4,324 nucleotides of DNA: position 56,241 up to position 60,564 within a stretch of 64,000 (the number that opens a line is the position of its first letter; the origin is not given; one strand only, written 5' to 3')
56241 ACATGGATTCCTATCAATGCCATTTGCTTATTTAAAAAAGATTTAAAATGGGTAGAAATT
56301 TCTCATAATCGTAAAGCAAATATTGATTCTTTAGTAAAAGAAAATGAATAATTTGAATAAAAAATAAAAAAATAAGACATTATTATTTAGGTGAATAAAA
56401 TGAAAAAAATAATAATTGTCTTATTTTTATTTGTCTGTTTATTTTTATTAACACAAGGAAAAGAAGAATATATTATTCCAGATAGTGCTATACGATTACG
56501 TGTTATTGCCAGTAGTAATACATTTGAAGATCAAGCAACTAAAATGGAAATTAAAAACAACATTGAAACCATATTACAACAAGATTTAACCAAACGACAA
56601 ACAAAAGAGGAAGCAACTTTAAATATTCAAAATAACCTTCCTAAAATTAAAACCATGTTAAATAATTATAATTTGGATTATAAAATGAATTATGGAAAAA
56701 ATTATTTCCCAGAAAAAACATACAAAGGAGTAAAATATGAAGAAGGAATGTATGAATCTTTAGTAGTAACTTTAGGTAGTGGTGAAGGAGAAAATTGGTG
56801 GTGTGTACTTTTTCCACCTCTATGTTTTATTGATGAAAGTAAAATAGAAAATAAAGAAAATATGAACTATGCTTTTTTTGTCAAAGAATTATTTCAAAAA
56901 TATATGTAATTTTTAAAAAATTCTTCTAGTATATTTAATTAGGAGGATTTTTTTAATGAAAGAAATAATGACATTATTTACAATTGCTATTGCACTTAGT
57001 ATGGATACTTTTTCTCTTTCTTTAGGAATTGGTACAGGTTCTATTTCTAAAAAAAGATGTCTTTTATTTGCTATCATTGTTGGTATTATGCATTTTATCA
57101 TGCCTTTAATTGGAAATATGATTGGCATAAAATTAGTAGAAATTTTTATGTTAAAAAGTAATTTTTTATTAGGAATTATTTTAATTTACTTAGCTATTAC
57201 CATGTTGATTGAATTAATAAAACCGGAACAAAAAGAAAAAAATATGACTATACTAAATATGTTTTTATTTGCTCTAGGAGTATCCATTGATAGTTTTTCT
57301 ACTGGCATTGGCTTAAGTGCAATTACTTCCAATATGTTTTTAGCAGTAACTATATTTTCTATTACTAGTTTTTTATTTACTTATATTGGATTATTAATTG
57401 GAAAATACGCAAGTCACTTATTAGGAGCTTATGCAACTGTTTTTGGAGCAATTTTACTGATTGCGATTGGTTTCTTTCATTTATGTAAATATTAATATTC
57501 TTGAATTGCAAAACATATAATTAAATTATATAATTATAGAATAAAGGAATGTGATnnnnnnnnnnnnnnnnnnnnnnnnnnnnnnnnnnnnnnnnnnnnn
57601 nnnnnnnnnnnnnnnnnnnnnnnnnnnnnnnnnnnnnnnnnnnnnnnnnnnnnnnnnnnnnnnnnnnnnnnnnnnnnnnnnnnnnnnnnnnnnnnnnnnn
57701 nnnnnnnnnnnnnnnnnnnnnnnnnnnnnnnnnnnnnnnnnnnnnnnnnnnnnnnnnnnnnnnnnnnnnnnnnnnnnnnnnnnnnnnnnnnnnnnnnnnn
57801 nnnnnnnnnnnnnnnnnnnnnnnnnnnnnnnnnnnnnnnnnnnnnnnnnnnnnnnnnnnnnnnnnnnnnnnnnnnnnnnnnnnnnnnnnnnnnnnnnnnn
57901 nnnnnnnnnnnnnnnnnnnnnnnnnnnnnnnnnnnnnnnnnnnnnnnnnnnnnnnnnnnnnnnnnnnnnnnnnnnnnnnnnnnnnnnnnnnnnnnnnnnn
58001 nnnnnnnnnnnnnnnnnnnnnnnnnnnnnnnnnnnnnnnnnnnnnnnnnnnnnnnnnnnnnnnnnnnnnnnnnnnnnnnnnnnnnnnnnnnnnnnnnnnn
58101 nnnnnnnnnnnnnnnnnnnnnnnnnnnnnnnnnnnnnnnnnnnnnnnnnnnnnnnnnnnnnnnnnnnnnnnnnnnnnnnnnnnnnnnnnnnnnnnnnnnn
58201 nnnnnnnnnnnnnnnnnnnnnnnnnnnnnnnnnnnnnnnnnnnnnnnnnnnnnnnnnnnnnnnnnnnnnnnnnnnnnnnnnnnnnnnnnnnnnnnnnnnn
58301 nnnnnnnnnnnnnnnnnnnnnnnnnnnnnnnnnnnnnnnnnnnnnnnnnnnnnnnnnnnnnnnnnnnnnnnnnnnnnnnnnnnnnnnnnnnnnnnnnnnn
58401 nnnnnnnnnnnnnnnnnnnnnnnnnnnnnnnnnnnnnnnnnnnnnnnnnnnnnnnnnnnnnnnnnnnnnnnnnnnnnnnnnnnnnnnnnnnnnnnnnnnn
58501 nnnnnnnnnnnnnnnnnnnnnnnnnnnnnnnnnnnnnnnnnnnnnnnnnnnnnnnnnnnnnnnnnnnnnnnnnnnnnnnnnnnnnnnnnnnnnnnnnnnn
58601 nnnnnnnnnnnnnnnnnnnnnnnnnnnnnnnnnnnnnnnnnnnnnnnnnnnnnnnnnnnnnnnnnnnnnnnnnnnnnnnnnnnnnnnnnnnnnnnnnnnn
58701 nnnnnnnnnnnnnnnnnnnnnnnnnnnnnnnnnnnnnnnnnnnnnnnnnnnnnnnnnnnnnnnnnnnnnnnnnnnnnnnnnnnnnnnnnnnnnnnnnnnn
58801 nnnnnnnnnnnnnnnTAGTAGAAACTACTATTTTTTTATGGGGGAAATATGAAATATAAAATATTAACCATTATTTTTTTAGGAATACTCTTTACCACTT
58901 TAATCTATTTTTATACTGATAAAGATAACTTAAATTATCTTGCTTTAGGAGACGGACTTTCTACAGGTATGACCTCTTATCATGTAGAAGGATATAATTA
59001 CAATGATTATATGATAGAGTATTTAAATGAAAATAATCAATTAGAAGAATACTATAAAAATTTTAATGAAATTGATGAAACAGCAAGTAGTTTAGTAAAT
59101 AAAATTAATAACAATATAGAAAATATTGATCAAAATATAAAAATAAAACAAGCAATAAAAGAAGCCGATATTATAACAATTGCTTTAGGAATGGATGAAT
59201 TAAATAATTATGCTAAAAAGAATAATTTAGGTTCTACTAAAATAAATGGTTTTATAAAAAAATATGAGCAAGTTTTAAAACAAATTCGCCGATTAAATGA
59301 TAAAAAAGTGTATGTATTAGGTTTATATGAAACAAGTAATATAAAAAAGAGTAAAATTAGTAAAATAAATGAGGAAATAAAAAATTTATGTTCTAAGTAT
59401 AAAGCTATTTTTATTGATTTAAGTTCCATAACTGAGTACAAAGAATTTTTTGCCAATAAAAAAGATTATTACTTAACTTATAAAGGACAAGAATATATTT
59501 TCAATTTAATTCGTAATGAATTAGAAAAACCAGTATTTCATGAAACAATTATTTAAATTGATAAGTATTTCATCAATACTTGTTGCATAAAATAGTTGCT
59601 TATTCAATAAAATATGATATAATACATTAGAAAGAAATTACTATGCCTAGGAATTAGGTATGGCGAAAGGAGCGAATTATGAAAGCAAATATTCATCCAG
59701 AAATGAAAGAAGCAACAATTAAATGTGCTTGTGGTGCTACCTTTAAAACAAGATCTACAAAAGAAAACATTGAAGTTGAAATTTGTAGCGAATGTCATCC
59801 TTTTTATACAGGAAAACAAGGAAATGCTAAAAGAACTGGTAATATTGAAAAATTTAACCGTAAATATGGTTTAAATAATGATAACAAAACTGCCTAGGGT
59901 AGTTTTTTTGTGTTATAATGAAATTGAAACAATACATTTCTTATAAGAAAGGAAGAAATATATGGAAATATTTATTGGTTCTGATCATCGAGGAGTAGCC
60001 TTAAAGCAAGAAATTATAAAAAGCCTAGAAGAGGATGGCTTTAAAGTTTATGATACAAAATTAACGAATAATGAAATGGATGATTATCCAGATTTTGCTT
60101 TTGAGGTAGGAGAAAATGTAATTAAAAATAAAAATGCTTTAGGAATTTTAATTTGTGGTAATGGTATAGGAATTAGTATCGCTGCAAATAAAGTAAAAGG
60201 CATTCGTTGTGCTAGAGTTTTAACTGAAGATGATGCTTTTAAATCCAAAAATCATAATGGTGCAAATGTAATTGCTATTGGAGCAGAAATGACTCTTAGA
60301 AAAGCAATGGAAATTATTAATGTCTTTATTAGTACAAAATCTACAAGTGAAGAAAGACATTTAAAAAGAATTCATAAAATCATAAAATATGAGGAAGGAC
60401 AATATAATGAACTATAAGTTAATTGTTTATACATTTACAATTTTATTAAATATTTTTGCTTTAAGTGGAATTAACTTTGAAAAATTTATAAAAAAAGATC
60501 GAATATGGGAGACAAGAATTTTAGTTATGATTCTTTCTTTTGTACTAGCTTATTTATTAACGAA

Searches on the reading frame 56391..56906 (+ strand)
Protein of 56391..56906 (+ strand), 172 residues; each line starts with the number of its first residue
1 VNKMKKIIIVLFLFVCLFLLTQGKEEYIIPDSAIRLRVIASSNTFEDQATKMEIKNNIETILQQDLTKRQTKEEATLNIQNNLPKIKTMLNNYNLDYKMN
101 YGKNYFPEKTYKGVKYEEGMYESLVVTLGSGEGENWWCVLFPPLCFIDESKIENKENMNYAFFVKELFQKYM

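Call 81: search_protein_families(library=pfam, proteins=[window:56391-56906:+], max_evalue=0.001)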
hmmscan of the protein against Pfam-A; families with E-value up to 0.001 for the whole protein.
window:56391-56906:+ (172 aa): 1 family
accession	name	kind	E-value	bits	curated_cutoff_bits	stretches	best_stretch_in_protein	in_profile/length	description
PF09551.15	Spore_II_R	-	4.8e-35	121.3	25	1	31-150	2-127/128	Stage II sporulation protein R (spore_II_R)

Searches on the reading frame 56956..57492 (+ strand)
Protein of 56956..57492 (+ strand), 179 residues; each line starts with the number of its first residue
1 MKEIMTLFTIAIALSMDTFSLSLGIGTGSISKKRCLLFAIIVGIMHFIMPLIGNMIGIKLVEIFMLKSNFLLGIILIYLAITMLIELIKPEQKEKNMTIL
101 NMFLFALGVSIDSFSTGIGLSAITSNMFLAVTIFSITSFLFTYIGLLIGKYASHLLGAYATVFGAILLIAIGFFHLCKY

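Call 81: search_protein_families(library=pfam, proteins=[window:56956-57492:+], max_evalue=0.001)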
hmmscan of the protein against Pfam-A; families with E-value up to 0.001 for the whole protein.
window:56956-57492:+ (179 aa): 1 family
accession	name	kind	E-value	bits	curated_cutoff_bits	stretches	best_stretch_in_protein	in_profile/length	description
PF02659.21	Mntp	-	1.2e-27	97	24.4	1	30-173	2-149/152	Putative manganese efflux pump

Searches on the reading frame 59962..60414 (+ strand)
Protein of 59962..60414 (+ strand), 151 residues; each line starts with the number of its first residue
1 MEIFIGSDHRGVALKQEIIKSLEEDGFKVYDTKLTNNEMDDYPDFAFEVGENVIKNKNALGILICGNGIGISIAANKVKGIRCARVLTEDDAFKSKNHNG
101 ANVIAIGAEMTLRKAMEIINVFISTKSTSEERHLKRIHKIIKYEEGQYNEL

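Call 81: search_protein_families(library=pfam, proteins=[window:59962-60414:+], max_evalue=0.001)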
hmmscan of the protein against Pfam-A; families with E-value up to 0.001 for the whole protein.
window:59962-60414:+ (151 aa): 1 family
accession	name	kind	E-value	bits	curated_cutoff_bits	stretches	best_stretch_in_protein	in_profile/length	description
PF02502.23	LacAB_rpiB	-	3.6e-44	150.5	24.7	1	3-140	1-138/138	Ribose/Galactose Isomerase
